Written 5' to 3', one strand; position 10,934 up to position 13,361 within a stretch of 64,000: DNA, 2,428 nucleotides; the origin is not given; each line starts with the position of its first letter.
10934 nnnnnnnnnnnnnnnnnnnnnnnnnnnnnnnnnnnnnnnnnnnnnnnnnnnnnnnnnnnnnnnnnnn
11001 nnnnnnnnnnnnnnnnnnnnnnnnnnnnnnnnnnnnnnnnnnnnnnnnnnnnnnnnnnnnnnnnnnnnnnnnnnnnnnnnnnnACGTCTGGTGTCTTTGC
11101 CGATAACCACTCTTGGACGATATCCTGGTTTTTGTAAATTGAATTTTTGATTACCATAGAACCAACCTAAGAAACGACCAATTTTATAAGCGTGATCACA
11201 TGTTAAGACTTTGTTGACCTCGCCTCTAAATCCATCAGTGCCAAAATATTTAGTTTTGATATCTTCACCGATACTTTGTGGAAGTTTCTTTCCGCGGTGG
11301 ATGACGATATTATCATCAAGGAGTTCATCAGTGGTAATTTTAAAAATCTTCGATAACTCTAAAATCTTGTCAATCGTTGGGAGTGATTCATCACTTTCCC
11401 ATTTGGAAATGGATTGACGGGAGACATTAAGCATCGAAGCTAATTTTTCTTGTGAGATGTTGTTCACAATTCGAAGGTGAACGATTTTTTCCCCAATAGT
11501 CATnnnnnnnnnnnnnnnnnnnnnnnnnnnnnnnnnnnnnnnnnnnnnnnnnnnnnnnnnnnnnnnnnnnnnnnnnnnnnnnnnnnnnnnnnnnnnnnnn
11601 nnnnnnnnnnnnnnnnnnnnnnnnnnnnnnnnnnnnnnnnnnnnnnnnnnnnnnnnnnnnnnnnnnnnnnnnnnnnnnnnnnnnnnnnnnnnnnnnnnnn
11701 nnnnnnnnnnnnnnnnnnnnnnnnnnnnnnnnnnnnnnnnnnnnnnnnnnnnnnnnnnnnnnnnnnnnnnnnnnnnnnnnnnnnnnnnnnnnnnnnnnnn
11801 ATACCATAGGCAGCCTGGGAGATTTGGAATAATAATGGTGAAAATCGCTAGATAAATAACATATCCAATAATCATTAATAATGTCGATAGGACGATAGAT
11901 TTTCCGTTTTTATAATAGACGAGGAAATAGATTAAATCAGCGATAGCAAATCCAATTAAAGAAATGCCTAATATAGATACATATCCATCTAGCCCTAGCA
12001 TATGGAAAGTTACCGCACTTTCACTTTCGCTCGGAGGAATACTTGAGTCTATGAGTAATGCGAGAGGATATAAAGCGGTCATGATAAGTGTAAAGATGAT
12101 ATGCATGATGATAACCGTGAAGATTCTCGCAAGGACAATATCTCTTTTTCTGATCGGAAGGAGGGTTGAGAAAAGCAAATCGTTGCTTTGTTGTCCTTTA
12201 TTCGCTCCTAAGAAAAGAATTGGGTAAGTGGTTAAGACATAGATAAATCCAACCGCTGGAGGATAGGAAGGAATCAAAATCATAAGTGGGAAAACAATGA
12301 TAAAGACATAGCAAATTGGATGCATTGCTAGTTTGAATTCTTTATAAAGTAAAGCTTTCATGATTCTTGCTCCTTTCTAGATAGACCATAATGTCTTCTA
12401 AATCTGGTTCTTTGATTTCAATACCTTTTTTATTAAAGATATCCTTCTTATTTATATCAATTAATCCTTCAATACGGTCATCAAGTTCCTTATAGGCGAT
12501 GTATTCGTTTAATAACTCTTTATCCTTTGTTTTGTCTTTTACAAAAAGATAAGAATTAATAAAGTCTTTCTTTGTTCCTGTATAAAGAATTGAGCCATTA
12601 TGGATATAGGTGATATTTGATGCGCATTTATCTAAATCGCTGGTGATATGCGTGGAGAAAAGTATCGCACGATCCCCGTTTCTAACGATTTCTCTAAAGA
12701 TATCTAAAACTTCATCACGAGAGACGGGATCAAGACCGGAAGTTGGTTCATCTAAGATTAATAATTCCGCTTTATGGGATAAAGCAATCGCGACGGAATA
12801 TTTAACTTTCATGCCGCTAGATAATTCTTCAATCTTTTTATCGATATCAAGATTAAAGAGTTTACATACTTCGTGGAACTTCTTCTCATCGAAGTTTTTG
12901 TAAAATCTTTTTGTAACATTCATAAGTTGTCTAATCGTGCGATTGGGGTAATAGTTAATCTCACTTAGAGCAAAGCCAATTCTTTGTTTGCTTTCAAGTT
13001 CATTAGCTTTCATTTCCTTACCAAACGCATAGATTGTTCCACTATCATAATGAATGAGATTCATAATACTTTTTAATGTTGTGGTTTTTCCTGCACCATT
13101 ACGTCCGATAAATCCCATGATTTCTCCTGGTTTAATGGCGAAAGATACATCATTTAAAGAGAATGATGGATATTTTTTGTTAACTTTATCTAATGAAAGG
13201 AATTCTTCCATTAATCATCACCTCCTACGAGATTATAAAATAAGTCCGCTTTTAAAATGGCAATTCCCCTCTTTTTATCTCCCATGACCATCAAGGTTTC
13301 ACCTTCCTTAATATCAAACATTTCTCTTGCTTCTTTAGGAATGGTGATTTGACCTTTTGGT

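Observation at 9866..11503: GlmM (phosphoglucosamine mutase) fused to an N-terminal XRE-family helix-turn-helix domain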

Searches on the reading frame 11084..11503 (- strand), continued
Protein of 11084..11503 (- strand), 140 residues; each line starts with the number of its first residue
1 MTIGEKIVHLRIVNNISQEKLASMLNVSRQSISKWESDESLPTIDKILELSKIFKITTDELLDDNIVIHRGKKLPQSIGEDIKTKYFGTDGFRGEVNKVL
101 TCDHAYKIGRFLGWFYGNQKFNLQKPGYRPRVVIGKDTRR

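Call 36: find_homologous_proteins(query=L054:8680-9612:+, max_evalue=1e-30)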
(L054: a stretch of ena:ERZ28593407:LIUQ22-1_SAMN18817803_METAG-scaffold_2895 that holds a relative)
Query L054:8680-9612:+ (310 aa): 8000 proteins with E <= 1e-30 among 8000 candidates; the best 120 are listed.
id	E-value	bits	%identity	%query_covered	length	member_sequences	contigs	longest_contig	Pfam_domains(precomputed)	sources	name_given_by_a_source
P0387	7.1e-201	684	100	100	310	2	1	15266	PF00408.27,PF02879.23,PF02880.23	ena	-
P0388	2.6e-189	646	92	100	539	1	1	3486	PF02878.23,PF00408.27,PF12844.14,PF01381.29,PF02879.23,PF07022.20,PF13560.13,PF02880.23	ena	-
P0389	3.5e-189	645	91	100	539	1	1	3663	PF02878.23,PF00408.27,PF12844.14,PF01381.29,PF02879.23,PF07022.20,PF13560.13,PF02880.23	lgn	-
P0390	1.1e-188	644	90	100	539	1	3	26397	PF02878.23,PF00408.27,PF12844.14,PF01381.29,PF02879.23,PF07022.20,PF13560.13,PF02880.23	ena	-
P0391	3.9e-188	642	89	100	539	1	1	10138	PF02878.23,PF00408.27,PF12844.14,PF01381.29,PF02879.23,PF07022.20,PF13560.13,PF02880.23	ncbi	-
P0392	7.8e-186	634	89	100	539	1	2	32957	PF02878.23,PF00408.27,PF12844.14,PF01381.29,PF02879.23,PF13560.13,PF02880.23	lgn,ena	-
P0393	9.0e-186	634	89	100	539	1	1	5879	PF02878.23,PF00408.27,PF12844.14,PF01381.29,PF02879.23,PF13560.13,PF02880.23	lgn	-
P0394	1.5e-185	633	89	100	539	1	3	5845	PF02878.23,PF00408.27,PF12844.14,PF01381.29,PF02879.23,PF07022.20,PF13560.13,PF02880.23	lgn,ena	-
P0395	4.0e-185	632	89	100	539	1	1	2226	PF02878.23,PF00408.27,PF12844.14,PF01381.29,PF02879.23,PF13560.13,PF02880.23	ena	-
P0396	8.7e-185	631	88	100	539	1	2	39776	PF02878.23,PF00408.27,PF12844.14,PF01381.29,PF02879.23,PF07022.20,PF13560.13,PF02880.23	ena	-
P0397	9.2e-185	631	90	100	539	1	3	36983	PF02878.23,PF00408.27,PF12844.14,PF01381.29,PF02879.23,PF13560.13,PF02880.23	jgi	-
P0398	1.0e-184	631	88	100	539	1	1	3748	PF02878.23,PF00408.27,PF12844.14,PF01381.29,PF02879.23,PF13560.13,PF02880.23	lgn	-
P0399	1.6e-183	627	88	100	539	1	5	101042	PF02878.23,PF00408.27,PF12844.14,PF01381.29,PF02879.23,PF13560.13,PF13443.13,PF02880.23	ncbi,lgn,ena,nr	ncbi:MAG: phosphoglucosamine mutase [Clostridia bacterium]|nr:phosphoglucosamine mutase [Clostridia 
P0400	1.9e-183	627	89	100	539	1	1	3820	PF02878.23,PF00408.27,PF12844.14,PF01381.29,PF02879.23,PF07022.20,PF13560.13,PF13443.13,PF02880.23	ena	-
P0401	1.6e-182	624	88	100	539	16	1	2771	PF02878.23,PF00408.27,PF08279.19,PF12844.14,PF01381.29,PF02879.23,PF07022.20,PF13560.13,PF02880.23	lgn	-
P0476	5.4e-172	589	83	100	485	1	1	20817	PF02878.23,PF00408.27,PF02879.23,PF02880.23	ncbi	-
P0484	3.8e-169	580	82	100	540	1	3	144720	PF02878.23,PF00408.27,PF12844.14,PF01381.29,PF02879.23,PF07022.20,PF13560.13,PF02880.23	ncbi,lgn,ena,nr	ncbi:MAG: phosphoglucosamine mutase [Lachnospiraceae bacterium]|nr:phosphoglucosamine mutase [Lachno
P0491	4.0e-168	576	80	100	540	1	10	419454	PF02878.23,PF00408.27,PF12844.14,PF01381.29,PF02879.23,PF07022.20,PF13560.13,PF02880.23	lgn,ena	-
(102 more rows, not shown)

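Call 37: find_encoding_contigs(protein=P0484, flank=6000, max_places=2)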
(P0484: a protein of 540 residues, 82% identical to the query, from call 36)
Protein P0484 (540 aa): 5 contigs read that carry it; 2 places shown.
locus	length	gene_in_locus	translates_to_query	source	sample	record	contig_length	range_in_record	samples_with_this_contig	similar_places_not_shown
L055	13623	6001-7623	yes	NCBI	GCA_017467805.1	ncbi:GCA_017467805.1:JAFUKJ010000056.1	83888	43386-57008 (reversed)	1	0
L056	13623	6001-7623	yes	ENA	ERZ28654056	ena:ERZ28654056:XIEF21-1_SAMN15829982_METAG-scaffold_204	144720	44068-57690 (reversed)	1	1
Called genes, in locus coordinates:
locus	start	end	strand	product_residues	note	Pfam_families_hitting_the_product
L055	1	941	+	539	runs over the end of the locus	PF01336:tRNA_anti-codon, PF01409:tRNA-synt_2d (faint), PF00152:tRNA-synt_2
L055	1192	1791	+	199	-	-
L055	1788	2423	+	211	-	PF08843:AbiEii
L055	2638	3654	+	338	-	PF00356:LacI, PF13377:Peripla_BP_3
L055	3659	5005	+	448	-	PF01554:MatE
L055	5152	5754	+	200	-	PF13189:Cytidylate_kin2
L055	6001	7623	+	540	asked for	PF01381:HTH_3, PF07022:Phage_CI_repr (faint), PF12844:HTH_19, PF13560:HTH_31, PF02878:PGM_PMM_I, PF02879:PGM_PMM_II, PF02880:PGM_PMM_III, PF00408:PGM_PMM_IV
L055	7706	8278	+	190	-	PF24894:Hexapep_GlmU (faint), PF25084:LbH_EIF2B, PF00132:Hexapep, PF25087:GMPPB_C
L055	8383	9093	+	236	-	PF01182:Glucosamine_iso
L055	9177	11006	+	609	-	PF13522:GATase_6, PF13537:GATase_7, PF01380:SIS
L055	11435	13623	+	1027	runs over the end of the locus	PF14200:RicinB_lectin_2, PF00544:Pectate_lyase_4, PF14200:RicinB_lectin_2, PF00652:Ricin_B_lectin (weak), PF14200:RicinB_lectin_2, PF00652:Ricin_B_lectin, PF14200:RicinB_lectin_2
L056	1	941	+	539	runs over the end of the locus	PF01336:tRNA_anti-codon, PF01409:tRNA-synt_2d (faint), PF00152:tRNA-synt_2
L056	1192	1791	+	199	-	-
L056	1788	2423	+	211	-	PF08843:AbiEii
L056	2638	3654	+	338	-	PF00356:LacI, PF13377:Peripla_BP_3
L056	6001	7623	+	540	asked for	PF01381:HTH_3, PF07022:Phage_CI_repr (faint), PF12844:HTH_19, PF13560:HTH_31, PF02878:PGM_PMM_I, PF02879:PGM_PMM_II, PF02880:PGM_PMM_III, PF00408:PGM_PMM_IV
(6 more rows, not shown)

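Call 38: find_encoding_contigs(protein=P0399, flank=6000, max_places=2)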
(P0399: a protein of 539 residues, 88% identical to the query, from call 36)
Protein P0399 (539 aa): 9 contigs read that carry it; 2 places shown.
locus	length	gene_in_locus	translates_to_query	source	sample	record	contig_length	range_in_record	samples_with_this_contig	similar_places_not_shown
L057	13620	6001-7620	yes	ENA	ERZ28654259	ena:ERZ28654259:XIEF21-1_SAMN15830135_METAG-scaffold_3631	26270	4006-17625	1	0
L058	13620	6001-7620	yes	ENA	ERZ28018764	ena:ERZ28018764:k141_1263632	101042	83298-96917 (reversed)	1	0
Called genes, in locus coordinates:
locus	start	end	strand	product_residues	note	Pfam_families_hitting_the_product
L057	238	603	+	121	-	PF18810:PBECR2, PF18812:PBECR3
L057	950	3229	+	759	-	-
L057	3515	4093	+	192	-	PF00545:Ribonuclease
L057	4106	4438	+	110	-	PF01337:Barstar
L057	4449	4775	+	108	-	PF01337:Barstar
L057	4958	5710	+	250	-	PF14808:TMEM164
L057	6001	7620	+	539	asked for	PF01381:HTH_3, PF12844:HTH_19, PF13443:HTH_26 (weak), PF13560:HTH_31, PF02878:PGM_PMM_I, PF02879:PGM_PMM_II, PF02880:PGM_PMM_III, PF00408:PGM_PMM_IV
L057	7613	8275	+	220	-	PF24894:Hexapep_GlmU (faint), PF25084:LbH_EIF2B, PF00132:Hexapep (weak), PF25087:GMPPB_C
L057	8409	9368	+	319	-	PF00657:Lipase_GDSL (faint), PF13472:Lipase_GDSL_2, PF14606:Lipase_GDSL_3 (faint)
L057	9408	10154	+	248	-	PF03372:Exo_endo_phos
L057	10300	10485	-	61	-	-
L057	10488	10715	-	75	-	PF13443:HTH_26, PF01381:HTH_3 (weak)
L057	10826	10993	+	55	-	-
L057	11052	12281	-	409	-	PF01408:GFO_IDH_MocA, PF21252:Glyco_hydro_109_C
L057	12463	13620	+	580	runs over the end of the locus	-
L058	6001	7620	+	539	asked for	PF01381:HTH_3, PF12844:HTH_19, PF13443:HTH_26 (weak), PF13560:HTH_31, PF02878:PGM_PMM_I, PF02879:PGM_PMM_II, PF02880:PGM_PMM_III, PF00408:PGM_PMM_IV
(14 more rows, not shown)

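Call 39: find_encoding_contigs(protein=P0491, flank=6000, max_places=2)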
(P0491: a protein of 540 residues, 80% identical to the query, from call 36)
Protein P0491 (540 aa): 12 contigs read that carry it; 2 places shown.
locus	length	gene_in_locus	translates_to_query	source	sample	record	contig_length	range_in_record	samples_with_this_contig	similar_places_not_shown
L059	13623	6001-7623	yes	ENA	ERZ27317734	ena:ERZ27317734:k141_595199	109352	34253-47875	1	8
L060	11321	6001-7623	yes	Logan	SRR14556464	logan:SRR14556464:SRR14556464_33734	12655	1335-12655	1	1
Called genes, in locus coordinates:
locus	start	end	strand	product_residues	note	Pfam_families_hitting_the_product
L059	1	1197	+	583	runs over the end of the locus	-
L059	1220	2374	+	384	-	PF07470:Glyco_hydro_88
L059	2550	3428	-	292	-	PF20434:BD-FAE, PF07859:Abhydrolase_3, PF00326:Peptidase_S9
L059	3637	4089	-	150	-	PF18798:LPD3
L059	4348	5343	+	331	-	PF00710:Asparaginase, PF17763:Asparaginase_C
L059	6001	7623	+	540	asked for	PF01381:HTH_3, PF07022:Phage_CI_repr (faint), PF12844:HTH_19, PF13560:HTH_31 (weak), PF02878:PGM_PMM_I, PF02879:PGM_PMM_II, PF02880:PGM_PMM_III, PF00408:PGM_PMM_IV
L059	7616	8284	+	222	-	PF00132:Hexapep, PF25084:LbH_EIF2B, PF25087:GMPPB_C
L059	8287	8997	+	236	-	PF01182:Glucosamine_iso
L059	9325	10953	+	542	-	-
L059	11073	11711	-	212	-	PF02589:LUD_dom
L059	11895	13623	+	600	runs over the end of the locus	PF17425:Arylsulfotran_N, PF05935:Arylsulfotrans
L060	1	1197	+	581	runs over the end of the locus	-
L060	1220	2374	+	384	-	PF07470:Glyco_hydro_88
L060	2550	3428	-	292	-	PF20434:BD-FAE, PF07859:Abhydrolase_3, PF00326:Peptidase_S9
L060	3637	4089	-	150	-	PF18798:LPD3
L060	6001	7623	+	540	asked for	PF01381:HTH_3, PF07022:Phage_CI_repr (faint), PF12844:HTH_19, PF13560:HTH_31 (weak), PF02878:PGM_PMM_I, PF02879:PGM_PMM_II, PF02880:PGM_PMM_III, PF00408:PGM_PMM_IV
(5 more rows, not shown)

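Call 63: find_encoding_contigs(protein=P0476, flank=5000, max_places=3)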
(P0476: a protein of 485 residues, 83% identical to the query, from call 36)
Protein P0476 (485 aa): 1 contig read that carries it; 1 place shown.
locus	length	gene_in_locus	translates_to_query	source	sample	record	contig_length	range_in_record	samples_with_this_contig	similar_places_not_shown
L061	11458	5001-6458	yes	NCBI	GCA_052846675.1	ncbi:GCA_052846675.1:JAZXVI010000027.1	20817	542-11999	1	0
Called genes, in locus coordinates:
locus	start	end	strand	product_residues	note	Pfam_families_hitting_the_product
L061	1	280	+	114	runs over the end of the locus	-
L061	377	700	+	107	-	PF01740:STAS, PF13466:STAS_2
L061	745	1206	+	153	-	PF13581:HATPase_c_2, PF02518:HATPase_c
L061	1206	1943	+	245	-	PF04542:Sigma70_r2, PF08281:Sigma70_r4_2, PF04545:Sigma70_r4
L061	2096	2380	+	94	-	PF00166:Cpn10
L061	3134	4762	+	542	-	PF00118:Cpn60_TCP1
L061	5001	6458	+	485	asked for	PF02878:PGM_PMM_I, PF02879:PGM_PMM_II, PF02880:PGM_PMM_III, PF00408:PGM_PMM_IV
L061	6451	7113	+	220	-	PF25084:LbH_EIF2B, PF00132:Hexapep (weak), PF25087:GMPPB_C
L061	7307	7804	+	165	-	PF02559:CarD_TRCF_RID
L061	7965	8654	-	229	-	PF04239:DUF421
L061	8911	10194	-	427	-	PF01553:Acyltransferase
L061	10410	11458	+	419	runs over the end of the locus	-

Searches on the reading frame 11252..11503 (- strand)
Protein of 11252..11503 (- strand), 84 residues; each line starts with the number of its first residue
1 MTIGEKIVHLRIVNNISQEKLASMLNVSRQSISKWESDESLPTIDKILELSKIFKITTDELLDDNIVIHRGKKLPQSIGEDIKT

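Call 60: search_solved_structures(query=window:11252-11503:-, max_evalue=0.001, show_alignments=0)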
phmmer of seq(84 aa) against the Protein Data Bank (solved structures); distinct sequences matched with E-value up to 0.001: 6.
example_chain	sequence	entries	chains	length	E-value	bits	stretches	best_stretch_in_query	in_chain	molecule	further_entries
7t8i_A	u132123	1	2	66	1.5e-05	28.5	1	1-62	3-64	Phage element (ICEBs1)transcriptional regulator (Xre family)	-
1adr_A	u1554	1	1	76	3.3e-05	27.4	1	3-65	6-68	P22 C2 REPRESSOR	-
3jxb_C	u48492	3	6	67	4.2e-05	27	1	3-63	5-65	Repressor protein C2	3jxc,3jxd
2r1j_L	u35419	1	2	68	4.4e-05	27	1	3-63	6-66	Repressor protein C2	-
3op9_A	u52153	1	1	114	0.00019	25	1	5-62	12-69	Pli0006 protein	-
9k3w_A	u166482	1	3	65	0.00031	24.3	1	6-64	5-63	Transcriptional regulator, PbsX family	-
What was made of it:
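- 11309..11503 (-): XRE/Cro-C1 helix-turn-helix domain, aa 1-65 (five helices; recognition helix S28-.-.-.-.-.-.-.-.36). Nearest PDB entries are the ICEBs1 Xre-family regulator 7T8I and P22 c2 (call 60).
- Closest known: Phage-type Cro/C1 repressors. Same: These are the nearest solved relatives of the HTH (call 60).
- The nearest solved HTHs are the ICEBs1 Xre-family regulator and P22 c2 (call 60).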

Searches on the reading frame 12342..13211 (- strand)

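Call 7: search_protein_families(library=ncbifam, proteins=[window:12342-13211:-], max_evalue=0.00001)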
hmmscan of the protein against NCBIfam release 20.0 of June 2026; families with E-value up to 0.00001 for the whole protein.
window:12342-13211:- (289 aa): 179 families (the best 25 are shown)
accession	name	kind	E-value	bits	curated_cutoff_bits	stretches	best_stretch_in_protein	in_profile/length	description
NF047565.1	PSM_export_PmtA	equivalog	1.4e-76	257.5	350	1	6-280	4-281/282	phenol-soluble modulin export ABC transporter ATP-binding protein PmtA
NF033858.1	ABC2_perm_RbbA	equivalog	6.2e-44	150.1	1050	1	12-219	274-486/909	ribosome-associated ATPase/putative transporter RbbA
TIGR01188.1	drrA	subfamily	1.5e-39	136.1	312.45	1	13-219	2-213/302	daunorubicin resistance ABC transporter, ATP-binding protein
TIGR03740.1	galliderm_ABC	subfamily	2.4e-36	125.5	309.75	1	8-214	4-208/223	lantibiotic protection ABC transporter ATP-binding subunit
TIGR03522.1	GldA_ABC_ATP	equivalog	2.3e-35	122.5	402.6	1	8-215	6-217/301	gliding motility-associated ABC transporter ATP-binding subunit GldA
NF010060.0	PRK13537.1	equivalog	1.2e-32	113.1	521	1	5-220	16-236/314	nodulation factor ABC transporter ATP-binding protein NodI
TIGR03864.1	PQQ_ABC_ATP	hypoth_equivalog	8.8e-31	107.2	302.25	1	5-219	2-221/236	ABC transporter, ATP-binding subunit, PQQ-dependent alcohol dehydrogenase system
TIGR01186.1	proV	subfamily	3.1e-30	105.5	326.6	1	17-244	7-245/363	betaine/proline/choline family ABC transporter ATP-binding protein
TIGR04521.1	ECF_ATPase_2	equivalog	6.8e-30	104.1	330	1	15-226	17-241/279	energy-coupling factor transporter ATPase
TIGR02315.1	ABC_phnC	equivalog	2.2e-29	102.6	266.1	1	5-217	2-233/243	phosphonate ABC transporter ATP-binding protein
NF000355.4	ribo_prot_ABC_F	equivalog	6.9e-29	101.1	380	1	6-256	4-236/499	ribosomal protection-like ABC-F family protein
NF010059.0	PRK13536.1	equivalog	1.3e-27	96.5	549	1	7-220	46-264/342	nodulation factor ABC transporter ATP-binding protein NodI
NF047568.1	PSM_export_PmtC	equivalog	3e-27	95.9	375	1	6-210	2-200/290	phenol-soluble modulin export ABC transporter ATP-binding protein PmtC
TIGR01288.1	nodI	equivalog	2.1e-26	92.7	424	1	7-219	7-224/303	nodulation factor ABC transporter ATP-binding protein NodI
TIGR04406.1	LPS_export_lptB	equivalog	2.1e-26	92.7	240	1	5-220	2-225/239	LPS export ABC transporter ATP-binding protein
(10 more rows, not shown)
